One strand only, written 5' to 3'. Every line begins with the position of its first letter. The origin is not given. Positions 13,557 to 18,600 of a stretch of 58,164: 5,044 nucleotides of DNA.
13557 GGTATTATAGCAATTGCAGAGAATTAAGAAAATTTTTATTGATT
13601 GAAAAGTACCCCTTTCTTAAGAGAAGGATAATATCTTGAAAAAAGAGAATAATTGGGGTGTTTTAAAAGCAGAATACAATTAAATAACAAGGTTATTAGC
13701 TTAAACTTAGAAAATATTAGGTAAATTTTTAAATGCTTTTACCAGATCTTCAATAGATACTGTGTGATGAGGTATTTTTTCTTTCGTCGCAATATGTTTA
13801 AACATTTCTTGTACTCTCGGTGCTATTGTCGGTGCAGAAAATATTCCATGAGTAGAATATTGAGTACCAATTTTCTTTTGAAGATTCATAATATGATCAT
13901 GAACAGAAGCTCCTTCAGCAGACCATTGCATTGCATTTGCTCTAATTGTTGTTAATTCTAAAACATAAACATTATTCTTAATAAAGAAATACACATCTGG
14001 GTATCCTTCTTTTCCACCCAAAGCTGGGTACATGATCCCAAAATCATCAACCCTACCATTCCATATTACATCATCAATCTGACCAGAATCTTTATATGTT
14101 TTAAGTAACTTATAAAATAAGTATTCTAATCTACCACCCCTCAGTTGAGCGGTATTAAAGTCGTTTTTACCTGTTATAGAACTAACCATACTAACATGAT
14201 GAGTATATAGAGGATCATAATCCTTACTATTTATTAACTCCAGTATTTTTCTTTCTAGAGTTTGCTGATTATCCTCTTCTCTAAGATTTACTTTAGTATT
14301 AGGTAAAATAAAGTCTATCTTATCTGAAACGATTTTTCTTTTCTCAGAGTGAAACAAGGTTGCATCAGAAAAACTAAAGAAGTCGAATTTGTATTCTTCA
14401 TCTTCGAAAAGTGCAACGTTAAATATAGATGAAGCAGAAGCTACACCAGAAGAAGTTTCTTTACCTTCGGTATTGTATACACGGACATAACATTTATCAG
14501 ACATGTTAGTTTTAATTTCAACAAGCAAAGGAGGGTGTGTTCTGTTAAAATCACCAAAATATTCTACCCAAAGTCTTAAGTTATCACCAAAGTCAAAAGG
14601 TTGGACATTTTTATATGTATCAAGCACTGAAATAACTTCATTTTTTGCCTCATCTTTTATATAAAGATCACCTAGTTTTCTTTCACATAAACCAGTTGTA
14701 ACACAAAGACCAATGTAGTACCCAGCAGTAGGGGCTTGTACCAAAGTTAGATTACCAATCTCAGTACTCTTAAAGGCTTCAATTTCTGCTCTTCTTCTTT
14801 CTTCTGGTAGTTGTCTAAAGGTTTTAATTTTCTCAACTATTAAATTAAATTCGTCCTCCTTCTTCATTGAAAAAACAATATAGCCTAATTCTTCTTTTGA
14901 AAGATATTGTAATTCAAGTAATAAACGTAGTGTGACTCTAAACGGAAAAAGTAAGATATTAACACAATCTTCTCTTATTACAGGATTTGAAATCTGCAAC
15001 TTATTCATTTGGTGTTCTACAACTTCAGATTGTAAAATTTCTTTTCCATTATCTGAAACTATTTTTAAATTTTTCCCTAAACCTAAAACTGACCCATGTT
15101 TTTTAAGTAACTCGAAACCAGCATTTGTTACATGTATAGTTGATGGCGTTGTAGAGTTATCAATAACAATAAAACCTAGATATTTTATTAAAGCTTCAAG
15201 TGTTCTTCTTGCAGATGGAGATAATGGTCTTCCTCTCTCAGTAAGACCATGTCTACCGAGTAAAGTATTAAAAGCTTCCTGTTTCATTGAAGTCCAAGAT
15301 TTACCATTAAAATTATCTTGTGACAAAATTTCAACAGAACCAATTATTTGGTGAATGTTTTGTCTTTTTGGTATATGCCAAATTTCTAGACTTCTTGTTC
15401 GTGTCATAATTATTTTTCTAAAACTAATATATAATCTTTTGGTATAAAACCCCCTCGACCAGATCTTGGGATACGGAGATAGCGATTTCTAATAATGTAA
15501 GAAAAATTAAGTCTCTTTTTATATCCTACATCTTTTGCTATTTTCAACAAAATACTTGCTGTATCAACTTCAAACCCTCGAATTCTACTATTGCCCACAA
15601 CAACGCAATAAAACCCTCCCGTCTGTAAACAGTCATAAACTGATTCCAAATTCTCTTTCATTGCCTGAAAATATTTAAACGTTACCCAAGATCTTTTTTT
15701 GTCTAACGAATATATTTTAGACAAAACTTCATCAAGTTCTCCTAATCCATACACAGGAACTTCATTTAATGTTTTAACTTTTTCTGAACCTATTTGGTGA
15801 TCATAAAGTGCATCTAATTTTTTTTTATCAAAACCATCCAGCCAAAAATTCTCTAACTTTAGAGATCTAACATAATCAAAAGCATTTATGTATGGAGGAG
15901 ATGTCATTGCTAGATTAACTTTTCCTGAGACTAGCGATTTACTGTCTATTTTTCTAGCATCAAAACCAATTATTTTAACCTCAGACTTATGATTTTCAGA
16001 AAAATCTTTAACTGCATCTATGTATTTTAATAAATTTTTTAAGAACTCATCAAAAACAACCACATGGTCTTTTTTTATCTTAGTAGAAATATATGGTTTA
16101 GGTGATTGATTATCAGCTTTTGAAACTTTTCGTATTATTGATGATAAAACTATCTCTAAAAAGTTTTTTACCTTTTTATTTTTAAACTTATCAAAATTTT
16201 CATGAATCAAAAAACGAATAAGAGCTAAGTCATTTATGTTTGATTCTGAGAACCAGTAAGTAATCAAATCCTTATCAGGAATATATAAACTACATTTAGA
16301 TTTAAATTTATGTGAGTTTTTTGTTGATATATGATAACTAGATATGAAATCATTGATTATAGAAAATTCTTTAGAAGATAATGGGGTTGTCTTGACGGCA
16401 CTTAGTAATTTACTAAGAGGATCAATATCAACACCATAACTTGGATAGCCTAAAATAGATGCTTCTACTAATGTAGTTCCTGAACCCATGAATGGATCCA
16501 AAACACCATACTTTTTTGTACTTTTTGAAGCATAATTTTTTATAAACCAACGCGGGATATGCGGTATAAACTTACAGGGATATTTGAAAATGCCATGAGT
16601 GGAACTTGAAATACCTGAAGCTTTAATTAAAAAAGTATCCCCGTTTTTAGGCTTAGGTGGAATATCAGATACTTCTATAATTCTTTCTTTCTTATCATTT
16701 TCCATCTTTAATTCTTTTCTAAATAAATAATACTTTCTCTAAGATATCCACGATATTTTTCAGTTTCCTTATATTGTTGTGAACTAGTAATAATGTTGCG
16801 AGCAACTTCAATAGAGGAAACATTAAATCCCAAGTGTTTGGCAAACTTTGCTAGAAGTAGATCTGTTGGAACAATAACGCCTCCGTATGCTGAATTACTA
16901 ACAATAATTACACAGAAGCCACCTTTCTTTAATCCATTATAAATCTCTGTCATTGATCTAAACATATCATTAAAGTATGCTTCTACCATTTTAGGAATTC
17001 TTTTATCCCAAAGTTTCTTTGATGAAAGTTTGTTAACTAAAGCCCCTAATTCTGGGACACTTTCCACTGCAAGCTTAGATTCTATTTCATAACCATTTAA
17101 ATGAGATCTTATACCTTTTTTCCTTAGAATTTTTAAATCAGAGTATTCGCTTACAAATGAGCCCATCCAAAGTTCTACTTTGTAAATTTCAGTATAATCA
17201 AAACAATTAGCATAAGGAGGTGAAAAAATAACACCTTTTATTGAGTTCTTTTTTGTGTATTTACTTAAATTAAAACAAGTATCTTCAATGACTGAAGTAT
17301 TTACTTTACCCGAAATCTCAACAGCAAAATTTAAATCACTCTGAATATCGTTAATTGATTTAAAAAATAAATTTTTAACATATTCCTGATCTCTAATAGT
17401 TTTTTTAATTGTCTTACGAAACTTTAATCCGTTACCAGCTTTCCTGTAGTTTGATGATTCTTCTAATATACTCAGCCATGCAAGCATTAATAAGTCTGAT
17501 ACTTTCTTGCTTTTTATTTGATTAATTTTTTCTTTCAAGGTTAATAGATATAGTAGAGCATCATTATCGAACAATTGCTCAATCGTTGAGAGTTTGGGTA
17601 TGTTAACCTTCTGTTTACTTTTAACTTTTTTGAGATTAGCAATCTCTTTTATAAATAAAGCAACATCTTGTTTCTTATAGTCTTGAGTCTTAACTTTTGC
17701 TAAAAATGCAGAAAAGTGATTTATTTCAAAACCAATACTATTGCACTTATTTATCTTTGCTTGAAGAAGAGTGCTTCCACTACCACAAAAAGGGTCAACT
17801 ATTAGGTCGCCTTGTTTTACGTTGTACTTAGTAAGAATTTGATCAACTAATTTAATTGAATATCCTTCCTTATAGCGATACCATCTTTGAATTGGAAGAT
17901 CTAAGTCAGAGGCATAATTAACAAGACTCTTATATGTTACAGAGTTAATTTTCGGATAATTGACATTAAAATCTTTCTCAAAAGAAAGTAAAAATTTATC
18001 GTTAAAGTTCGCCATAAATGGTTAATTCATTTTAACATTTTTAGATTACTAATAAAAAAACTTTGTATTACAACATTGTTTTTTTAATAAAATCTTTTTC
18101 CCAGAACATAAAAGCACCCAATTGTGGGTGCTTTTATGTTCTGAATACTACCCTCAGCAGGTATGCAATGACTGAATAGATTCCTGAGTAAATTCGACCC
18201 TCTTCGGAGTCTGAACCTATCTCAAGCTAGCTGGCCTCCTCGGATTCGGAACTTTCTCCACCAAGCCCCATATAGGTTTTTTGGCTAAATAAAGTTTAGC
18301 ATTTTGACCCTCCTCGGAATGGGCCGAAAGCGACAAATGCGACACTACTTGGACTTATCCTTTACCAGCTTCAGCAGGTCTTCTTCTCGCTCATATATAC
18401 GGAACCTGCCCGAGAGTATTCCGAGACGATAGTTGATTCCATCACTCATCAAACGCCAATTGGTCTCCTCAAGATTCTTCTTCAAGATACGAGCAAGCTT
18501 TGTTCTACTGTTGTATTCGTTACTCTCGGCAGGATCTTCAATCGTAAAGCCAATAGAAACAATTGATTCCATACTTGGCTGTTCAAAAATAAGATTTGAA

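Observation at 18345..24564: Candidate new defence system: GHKL/histidine-kinase fusion + receiver + PtuB-type HNH + m6A methyltransferase + zinc-ribbon protein in one coupled operon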

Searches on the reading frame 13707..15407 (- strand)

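Call 3: search_protein_families(library=pfam, proteins=[window:13707-15407:-], max_evalue=0.01)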
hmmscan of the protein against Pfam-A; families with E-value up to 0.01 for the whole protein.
window:13707-15407:- (566 aa): 1 family
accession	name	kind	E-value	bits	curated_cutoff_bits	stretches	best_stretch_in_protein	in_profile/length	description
PF09491.16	RE_AlwI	-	1.1e-11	44.8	23.1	2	117-206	17-118/441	AlwI restriction endonuclease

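Call 4: search_protein_families(library=padloc, proteins=[window:13707-15407:-], max_evalue=0.01)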
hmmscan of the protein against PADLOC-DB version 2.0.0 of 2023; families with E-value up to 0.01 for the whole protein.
window:13707-15407:- (566 aa): 5 families
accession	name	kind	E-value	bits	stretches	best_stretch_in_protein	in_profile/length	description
PDLC03422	REase_II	-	7.2e-110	366.3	1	3-546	4-562/591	Type II restriction enzyme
PDLC03463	REase_II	-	0.00011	19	0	469-537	422-491/570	Type II restriction enzyme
PDLC03507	REase_II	-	0.00041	17.1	1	387-561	361-529/542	Type II restriction enzyme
PDLC02672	DndF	-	0.0012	15.6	1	332-403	165-235/558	DndF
PDLC03504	REase_II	-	0.0017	15.2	1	155-208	139-198/540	Type II restriction enzyme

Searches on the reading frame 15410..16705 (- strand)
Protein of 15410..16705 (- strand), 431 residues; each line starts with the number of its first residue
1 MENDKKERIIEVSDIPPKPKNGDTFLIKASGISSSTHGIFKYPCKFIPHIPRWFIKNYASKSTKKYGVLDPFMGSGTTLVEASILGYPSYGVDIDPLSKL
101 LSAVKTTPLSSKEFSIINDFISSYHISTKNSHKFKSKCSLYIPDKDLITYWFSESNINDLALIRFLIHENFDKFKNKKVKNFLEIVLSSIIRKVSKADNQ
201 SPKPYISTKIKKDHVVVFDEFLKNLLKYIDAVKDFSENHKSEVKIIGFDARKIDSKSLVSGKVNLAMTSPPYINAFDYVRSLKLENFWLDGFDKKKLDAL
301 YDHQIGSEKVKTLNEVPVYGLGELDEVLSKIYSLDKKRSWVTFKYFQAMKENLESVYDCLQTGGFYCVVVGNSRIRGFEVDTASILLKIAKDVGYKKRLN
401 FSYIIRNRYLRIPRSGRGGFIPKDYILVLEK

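Call 3: search_protein_families(library=pfam, proteins=[window:15410-16705:-], max_evalue=0.01)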
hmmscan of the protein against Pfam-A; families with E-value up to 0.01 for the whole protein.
window:15410-16705:- (431 aa): 1 family
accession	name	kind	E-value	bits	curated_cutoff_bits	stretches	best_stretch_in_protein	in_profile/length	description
PF01555.25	N6_N4_Mtase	-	3.9e-11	43.8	26.7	1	36-96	159-213/221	DNA methylase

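Call 4: search_protein_families(library=padloc, proteins=[window:15410-16705:-], max_evalue=0.01)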
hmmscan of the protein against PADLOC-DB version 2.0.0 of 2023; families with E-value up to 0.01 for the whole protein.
window:15410-16705:- (431 aa): 32 families (the best 25 are shown)
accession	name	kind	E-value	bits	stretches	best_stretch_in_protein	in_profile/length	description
PDLC03362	MTase_II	-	2e-97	324.8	1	4-431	11-436/438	Type II methyltransferase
PDLC03322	MTase_II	-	8.6e-53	177.8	1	26-409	26-414/446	Type II methyltransferase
PDLC03239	MTase_II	-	2.3e-37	126.8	1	31-338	60-362/442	Type II methyltransferase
PDLC03364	MTase_II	-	3.2e-35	119.8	1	30-296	26-272/380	Type II methyltransferase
PDLC03224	MTase_II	-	3.8e-34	116.4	1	34-397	65-446/481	Type II methyltransferase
PDLC03369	MTase_II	-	3.1e-22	77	1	33-412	111-513/532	Type II methyltransferase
PDLC03380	MTase_II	-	3e-21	74.1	1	29-299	24-298/393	Type II methyltransferase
PDLC03377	MTase_II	-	8.1e-21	72.2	1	34-311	93-366/504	Type II methyltransferase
PDLC03353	MTase_II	-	3.2e-18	64.2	2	36-95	183-239/260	Type II methyltransferase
PDLC03389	MTase_II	-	2.5e-17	60.7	1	248-411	267-430/445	Type II methyltransferase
PDLC03306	MTase_II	-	2.9e-14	50.9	1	37-396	31-390/422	Type II methyltransferase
PDLC03325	MTase_II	-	3.9e-14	50.2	1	35-111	66-138/426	Type II methyltransferase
PDLC03350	MTase_II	-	2e-12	45.1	2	41-101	233-290/312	Type II methyltransferase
PDLC03360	MTase_II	-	2.8e-12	44.4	1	34-301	34-298/441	Type II methyltransferase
PDLC03249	MTase_II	-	3.5e-12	43.9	1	35-106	103-180/541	Type II methyltransferase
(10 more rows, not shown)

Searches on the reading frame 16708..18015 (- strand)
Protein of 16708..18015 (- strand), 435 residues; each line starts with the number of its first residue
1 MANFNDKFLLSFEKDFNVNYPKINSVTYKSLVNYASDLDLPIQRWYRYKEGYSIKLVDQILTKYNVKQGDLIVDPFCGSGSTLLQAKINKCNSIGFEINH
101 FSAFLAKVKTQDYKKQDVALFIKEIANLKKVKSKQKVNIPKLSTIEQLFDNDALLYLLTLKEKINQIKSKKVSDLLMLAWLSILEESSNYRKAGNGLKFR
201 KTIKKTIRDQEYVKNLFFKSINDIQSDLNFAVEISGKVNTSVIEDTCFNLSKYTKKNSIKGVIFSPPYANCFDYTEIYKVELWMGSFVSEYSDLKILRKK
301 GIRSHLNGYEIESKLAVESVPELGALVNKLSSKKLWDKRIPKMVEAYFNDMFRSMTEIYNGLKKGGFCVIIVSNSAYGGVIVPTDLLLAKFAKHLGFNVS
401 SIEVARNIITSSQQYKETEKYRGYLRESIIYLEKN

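Call 3: search_protein_families(library=pfam, proteins=[window:16708-18015:-], max_evalue=0.01)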
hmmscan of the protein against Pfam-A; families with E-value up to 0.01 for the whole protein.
window:16708-18015:- (435 aa): 4 families
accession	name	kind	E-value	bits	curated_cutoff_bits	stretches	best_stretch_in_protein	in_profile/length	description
PF01555.25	N6_N4_Mtase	-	3e-13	50.7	26.7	1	52-100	166-213/221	DNA methylase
PF01170.24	UPF0020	-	3.9e-05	23.9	22.3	1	60-113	20-74/197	RMKL-like, methyltransferase domain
PF02086.21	MethyltransfD12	-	0.00054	20.2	22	1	55-146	7-92/253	D12 class N6 adenine-specific DNA methyltransferase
PF13847.12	Methyltransf_31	-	0.0037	17.4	27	0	69-169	4-99/145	Methyltransferase domain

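Call 4: search_protein_families(library=padloc, proteins=[window:16708-18015:-], max_evalue=0.01)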
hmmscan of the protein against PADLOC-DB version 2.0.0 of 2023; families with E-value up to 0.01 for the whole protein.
window:16708-18015:- (435 aa): 44 families (the best 25 are shown)
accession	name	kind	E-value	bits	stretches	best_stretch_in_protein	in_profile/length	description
PDLC03224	MTase_II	-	2.7e-97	324.7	1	29-435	54-481/481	Type II methyltransferase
PDLC03389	MTase_II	-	2.5e-31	106.9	1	32-405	46-424/445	Type II methyltransferase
PDLC03239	MTase_II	-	1.8e-30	104.1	1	42-306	65-333/442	Type II methyltransferase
PDLC03306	MTase_II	-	8.5e-30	102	1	33-416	21-408/422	Type II methyltransferase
PDLC03322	MTase_II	-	1e-28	98.4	1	56-407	50-409/446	Type II methyltransferase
PDLC03362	MTase_II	-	2.1e-24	84.2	1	52-400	53-403/438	Type II methyltransferase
PDLC03353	MTase_II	-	7.4e-18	63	2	61-110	202-250/260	Type II methyltransferase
PDLC03364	MTase_II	-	8.1e-18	62.6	1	55-287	45-268/380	Type II methyltransferase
PDLC03249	MTase_II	-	1.4e-14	51.8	1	58-166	120-235/541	Type II methyltransferase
PDLC03369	MTase_II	-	9.9e-14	49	1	42-122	114-192/532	Type II methyltransferase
PDLC03339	MTase_II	-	2.1e-12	44.5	1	53-212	215-373/399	Type II methyltransferase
PDLC03380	MTase_II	-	3.7e-12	44.1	2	52-150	37-141/393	Type II methyltransferase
PDLC03371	MTase_II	-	2.2e-11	41.8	1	55-100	198-242/260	Type II methyltransferase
PDLC03377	MTase_II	-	3e-11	40.6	1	46-286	99-346/504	Type II methyltransferase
PDLC03363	MTase_II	-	3.1e-11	41.2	2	52-127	61-134/294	Type II methyltransferase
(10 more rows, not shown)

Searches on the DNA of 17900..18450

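Call 66: search_rna_families(source=window, start=17900, end=18450, threshold=evalue, max_evalue=1)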
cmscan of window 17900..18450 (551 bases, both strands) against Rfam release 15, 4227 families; matches with E-value up to 1: 13.
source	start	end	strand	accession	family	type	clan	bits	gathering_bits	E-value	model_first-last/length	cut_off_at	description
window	18070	18149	+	RF02732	JA04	Gene; sRNA;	-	30.5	81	0.016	1-81/81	no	Aggregatibacter sRNA JA04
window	18063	18140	+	RF01859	Phe_leader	Cis-reg; leader;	-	29.1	55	0.008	1-125/125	no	Phenylalanine leader peptide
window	18054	18167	-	RF01770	rimP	Cis-reg; leader;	-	27.3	47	0.025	1-102/102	no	Gammaprotebacteria rimP leader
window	18050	18141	+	RF02432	SpF25_sRNA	Gene; sRNA;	-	26.8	48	0.032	1-102/102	no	Streptococcus sRNA SpF25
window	18055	18137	+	RF02379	csRNA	Gene; sRNA;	-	25.9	57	0.33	1-93/93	no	Cia-dependent small RNA csRNA1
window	18084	18155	-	RF04085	mir-1271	Gene; miRNA;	-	22.3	80.5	0.019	1-77/77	no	mir-1271 microRNA precursor family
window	18036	18153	+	RF03532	SQ2397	Cis-reg;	-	22.1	100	0.12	1-243/243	no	Cis-regulator of HTH transcription factor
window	18095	18150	-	RF00668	mir-302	Gene; miRNA;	CL00096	21.6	55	0.14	1-68/68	no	mir-302 microRNA precursor family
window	18039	18136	+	RF00082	SraG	Gene; sRNA;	-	19.2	50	0.68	1-177/177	no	SraG RNA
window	18100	18144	+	RF03839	MIR2599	Gene; miRNA;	-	18.7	120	0.68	1-132/132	no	MIR2599 microRNA precursor family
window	18103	18141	+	RF04157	MIR9486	Gene; miRNA;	-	17.5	100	0.97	1-119/119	no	MIR9486 microRNA precursor family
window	18056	18139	+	RF01822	RsaJ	Gene; sRNA;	-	16.6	100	0.13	1-287/287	no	RNA Staph. aureus A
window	18102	18202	-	RF02637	EF0408_EF0409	Gene; sRNA;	-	12.9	440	0.56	1-412/412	no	Enterococcus sRNA EF0408_EF0409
